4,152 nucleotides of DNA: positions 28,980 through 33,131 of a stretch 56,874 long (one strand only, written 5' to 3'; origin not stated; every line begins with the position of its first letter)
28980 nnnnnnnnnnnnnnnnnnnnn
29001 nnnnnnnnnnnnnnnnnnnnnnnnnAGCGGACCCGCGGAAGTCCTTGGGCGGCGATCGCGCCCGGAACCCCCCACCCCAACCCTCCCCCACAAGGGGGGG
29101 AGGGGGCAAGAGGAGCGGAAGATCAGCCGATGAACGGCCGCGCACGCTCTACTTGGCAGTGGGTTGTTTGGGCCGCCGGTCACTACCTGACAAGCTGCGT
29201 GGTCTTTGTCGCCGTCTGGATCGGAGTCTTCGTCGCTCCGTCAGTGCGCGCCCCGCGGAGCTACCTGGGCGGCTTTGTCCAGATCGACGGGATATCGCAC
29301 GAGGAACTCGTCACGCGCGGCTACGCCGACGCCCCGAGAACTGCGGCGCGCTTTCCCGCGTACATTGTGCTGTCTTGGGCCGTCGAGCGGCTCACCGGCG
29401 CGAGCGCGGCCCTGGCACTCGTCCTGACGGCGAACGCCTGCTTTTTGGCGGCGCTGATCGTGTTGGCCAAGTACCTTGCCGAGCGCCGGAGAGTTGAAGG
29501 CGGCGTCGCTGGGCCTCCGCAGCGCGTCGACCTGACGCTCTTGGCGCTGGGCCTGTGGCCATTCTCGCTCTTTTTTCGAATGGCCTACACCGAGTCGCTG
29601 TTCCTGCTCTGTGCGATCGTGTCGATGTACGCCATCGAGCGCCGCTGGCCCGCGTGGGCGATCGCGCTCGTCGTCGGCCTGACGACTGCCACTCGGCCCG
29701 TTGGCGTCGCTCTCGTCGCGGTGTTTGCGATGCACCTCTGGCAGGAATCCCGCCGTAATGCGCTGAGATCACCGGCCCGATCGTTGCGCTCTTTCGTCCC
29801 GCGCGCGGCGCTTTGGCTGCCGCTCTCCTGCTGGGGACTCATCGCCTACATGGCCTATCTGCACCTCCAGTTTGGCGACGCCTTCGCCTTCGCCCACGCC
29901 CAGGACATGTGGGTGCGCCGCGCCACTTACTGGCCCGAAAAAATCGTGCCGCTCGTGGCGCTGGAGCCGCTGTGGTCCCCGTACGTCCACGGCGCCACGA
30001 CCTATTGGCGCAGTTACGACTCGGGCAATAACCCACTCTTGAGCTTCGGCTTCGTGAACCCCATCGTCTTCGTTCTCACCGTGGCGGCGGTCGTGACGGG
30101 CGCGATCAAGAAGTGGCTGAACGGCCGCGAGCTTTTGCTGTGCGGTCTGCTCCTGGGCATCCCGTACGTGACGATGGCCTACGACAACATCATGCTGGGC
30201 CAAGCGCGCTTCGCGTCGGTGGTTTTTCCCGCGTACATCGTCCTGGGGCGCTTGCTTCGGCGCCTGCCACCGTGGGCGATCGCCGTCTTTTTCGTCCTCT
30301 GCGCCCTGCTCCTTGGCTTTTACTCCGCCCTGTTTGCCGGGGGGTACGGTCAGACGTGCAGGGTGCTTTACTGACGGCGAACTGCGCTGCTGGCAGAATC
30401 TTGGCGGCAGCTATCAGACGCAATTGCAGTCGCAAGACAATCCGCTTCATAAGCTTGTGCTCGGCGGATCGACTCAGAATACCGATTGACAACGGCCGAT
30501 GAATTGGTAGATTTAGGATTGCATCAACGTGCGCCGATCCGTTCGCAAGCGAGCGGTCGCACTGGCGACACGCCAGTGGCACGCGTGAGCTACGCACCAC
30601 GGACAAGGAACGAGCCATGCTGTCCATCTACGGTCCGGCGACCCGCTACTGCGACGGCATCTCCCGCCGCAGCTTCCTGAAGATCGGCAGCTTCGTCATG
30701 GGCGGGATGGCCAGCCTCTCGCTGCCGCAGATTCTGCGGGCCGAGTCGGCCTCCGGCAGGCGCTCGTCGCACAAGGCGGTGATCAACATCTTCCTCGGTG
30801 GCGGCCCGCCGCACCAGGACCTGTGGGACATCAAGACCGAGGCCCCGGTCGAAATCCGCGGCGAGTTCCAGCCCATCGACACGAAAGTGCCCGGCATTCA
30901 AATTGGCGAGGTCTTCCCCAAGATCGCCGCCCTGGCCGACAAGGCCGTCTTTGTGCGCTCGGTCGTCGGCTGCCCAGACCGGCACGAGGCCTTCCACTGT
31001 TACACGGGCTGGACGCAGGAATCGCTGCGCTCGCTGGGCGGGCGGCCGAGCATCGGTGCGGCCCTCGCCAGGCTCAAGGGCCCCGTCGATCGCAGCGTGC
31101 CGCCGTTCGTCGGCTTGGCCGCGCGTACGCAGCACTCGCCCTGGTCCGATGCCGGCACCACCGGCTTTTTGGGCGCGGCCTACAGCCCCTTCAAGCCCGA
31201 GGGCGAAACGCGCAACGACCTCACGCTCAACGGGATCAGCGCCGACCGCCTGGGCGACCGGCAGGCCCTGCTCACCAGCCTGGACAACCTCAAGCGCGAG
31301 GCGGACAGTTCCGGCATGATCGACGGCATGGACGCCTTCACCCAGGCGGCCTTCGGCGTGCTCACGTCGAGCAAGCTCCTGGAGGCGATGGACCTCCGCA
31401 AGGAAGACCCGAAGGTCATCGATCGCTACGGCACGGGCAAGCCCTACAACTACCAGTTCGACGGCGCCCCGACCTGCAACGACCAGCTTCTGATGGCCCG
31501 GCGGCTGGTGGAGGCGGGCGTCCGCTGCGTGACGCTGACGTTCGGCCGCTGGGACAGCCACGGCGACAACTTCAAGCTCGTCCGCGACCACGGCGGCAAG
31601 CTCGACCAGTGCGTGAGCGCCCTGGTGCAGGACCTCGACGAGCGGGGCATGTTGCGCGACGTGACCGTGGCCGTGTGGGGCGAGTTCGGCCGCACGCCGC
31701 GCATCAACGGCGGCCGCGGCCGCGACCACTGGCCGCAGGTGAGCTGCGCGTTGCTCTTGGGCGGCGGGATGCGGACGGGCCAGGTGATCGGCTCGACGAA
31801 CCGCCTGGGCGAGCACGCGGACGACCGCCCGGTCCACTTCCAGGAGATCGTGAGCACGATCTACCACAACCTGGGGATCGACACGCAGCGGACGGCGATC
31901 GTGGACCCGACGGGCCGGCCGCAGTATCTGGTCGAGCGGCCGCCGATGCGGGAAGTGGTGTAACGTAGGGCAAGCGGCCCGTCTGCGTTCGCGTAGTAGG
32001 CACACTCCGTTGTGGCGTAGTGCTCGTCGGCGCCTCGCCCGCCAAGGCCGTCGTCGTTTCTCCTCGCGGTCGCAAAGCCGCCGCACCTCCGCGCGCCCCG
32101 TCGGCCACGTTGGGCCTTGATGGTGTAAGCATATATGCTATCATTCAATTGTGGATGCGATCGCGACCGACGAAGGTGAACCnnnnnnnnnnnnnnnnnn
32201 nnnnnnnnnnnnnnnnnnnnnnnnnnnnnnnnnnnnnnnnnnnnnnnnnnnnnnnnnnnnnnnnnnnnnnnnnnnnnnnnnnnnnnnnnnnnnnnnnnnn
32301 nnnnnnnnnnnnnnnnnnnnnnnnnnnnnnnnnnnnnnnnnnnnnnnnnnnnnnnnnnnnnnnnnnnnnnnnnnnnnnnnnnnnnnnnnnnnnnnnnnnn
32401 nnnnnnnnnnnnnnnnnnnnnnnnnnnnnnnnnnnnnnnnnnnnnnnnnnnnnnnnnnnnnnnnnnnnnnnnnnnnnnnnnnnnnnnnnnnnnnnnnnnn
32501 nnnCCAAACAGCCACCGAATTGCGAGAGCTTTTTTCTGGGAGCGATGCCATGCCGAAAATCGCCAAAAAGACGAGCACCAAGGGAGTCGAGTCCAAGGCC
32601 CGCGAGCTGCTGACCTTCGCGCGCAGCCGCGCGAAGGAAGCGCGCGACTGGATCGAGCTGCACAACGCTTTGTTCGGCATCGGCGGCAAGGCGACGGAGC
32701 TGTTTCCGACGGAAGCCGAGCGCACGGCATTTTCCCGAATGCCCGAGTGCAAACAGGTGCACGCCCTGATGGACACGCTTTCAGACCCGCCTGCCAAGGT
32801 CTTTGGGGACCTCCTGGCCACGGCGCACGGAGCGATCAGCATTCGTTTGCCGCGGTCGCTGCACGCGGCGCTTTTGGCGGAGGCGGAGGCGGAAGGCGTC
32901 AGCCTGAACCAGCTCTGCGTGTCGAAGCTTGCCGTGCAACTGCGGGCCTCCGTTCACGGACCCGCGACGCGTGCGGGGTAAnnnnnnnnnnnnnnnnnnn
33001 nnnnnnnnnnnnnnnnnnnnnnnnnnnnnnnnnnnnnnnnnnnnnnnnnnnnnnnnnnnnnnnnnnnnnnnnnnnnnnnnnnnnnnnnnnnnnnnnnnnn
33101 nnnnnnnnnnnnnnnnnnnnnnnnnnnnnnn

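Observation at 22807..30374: Candidate undescribed export and oxidative-maturation system: MauE-thioredoxin fusion, stand-alone C39 peptidase, DUF1573 protein and a 15-Cys secreted protein in one tight 8-gene cluster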

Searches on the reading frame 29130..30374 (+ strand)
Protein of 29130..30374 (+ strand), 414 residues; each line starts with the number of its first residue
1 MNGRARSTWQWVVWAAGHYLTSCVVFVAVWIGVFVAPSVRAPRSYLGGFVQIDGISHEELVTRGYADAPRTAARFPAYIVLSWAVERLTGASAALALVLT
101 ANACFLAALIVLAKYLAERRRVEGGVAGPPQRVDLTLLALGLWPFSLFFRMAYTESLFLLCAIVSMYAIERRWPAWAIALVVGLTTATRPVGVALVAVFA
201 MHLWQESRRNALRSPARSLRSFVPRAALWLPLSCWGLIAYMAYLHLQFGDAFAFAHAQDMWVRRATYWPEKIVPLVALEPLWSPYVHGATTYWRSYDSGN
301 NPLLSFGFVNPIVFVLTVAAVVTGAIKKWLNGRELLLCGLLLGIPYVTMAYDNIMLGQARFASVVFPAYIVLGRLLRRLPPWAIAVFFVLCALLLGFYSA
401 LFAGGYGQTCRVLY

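Call 34: search_protein_families(library=pfam, proteins=[window:29130-30374:+], max_evalue=1)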
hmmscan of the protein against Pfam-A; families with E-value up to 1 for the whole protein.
window:29130-30374:+ (414 aa): 0 families

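Call 40: search_solved_structures(query=window:29130-30374:+, max_evalue=10)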
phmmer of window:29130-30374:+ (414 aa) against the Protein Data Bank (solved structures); distinct sequences matched with E-value up to 10: 0.

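Call 70: search_protein_representatives(protein=window:29130-30374:+)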
Query: 414 residues. Proteins with E-value up to 0.001 (for the whole library): 2769; up to 1e-10: 856; up to 1e-30: 458. The best 150 are listed.
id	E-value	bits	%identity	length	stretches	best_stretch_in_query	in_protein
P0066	5.2e-116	404.9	54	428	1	18-411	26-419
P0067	1.1e-86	308.3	54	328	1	98-414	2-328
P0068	4.0e-82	293.2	43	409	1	18-414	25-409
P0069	8.5e-75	269.1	46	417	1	15-406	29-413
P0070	9.1e-75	269.0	44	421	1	18-414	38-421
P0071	1.2e-72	262.0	44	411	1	30-405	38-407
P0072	3.6e-72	260.5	45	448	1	20-405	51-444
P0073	1.1e-71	258.9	42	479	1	15-405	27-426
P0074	4.2e-71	256.9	40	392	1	20-404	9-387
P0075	2.0e-70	254.7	40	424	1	16-406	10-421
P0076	1.1e-69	252.2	42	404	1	9-406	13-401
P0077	2.2e-69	251.3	44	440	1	40-406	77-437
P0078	3.4e-69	250.7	44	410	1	18-406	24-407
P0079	7.1e-69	249.6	42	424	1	18-407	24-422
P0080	7.4e-69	249.5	42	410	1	47-404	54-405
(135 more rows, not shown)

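Call 72: search_protein_families(library=pfam, alignment_id=A4, max_evalue=0.01)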
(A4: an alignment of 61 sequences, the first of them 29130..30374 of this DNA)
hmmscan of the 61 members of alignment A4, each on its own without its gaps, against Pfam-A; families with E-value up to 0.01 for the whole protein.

A. member 1, window:29130-30374:+ (414 aa): 0 families

B. families by the number of members that match (of 61 scanned): 2 families
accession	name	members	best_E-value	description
PF04188.19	Mannosyl_trans2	24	3.1e-12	Mannosyltransferase (PIG-V)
PF09594.16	GT87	1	0.0066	Glycosyltransferase family 87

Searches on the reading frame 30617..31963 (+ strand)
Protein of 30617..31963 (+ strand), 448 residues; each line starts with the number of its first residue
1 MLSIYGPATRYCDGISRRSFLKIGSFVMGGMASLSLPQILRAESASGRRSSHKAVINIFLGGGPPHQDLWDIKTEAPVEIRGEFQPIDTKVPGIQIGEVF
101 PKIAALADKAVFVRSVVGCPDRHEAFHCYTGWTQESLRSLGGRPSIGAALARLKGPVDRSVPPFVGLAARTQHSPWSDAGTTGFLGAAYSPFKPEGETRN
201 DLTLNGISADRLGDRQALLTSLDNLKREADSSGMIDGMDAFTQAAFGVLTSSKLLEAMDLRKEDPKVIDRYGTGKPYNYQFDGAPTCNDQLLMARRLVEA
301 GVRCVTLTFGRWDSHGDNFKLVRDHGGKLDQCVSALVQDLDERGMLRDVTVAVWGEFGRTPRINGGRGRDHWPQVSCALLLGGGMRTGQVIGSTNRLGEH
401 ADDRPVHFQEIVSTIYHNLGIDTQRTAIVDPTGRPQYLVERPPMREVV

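Call 91: search_protein_families(library=pfam, proteins=[window:30617-31963:+], max_evalue=0.001)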
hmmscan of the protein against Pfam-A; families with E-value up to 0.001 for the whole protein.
window:30617-31963:+ (448 aa): 1 family
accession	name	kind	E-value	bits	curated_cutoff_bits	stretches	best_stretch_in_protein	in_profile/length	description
PF07394.17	DUF1501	-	4.7e-85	286.5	27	1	53-440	2-381/390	Protein of unknown function (DUF1501)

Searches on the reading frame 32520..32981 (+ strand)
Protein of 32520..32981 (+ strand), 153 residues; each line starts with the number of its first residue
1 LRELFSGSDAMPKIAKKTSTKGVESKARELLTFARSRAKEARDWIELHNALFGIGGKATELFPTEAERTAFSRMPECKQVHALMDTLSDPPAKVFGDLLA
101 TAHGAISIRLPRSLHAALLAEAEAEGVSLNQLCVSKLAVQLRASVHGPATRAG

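Call 91: search_protein_families(library=pfam, proteins=[window:32520-32981:+], max_evalue=0.001)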
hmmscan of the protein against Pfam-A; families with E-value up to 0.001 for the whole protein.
window:32520-32981:+ (153 aa): 1 family
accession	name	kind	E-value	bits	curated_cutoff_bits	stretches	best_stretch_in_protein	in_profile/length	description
PF05534.18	HicB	-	1.3e-07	31.9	21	1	104-135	18-49/51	HicB family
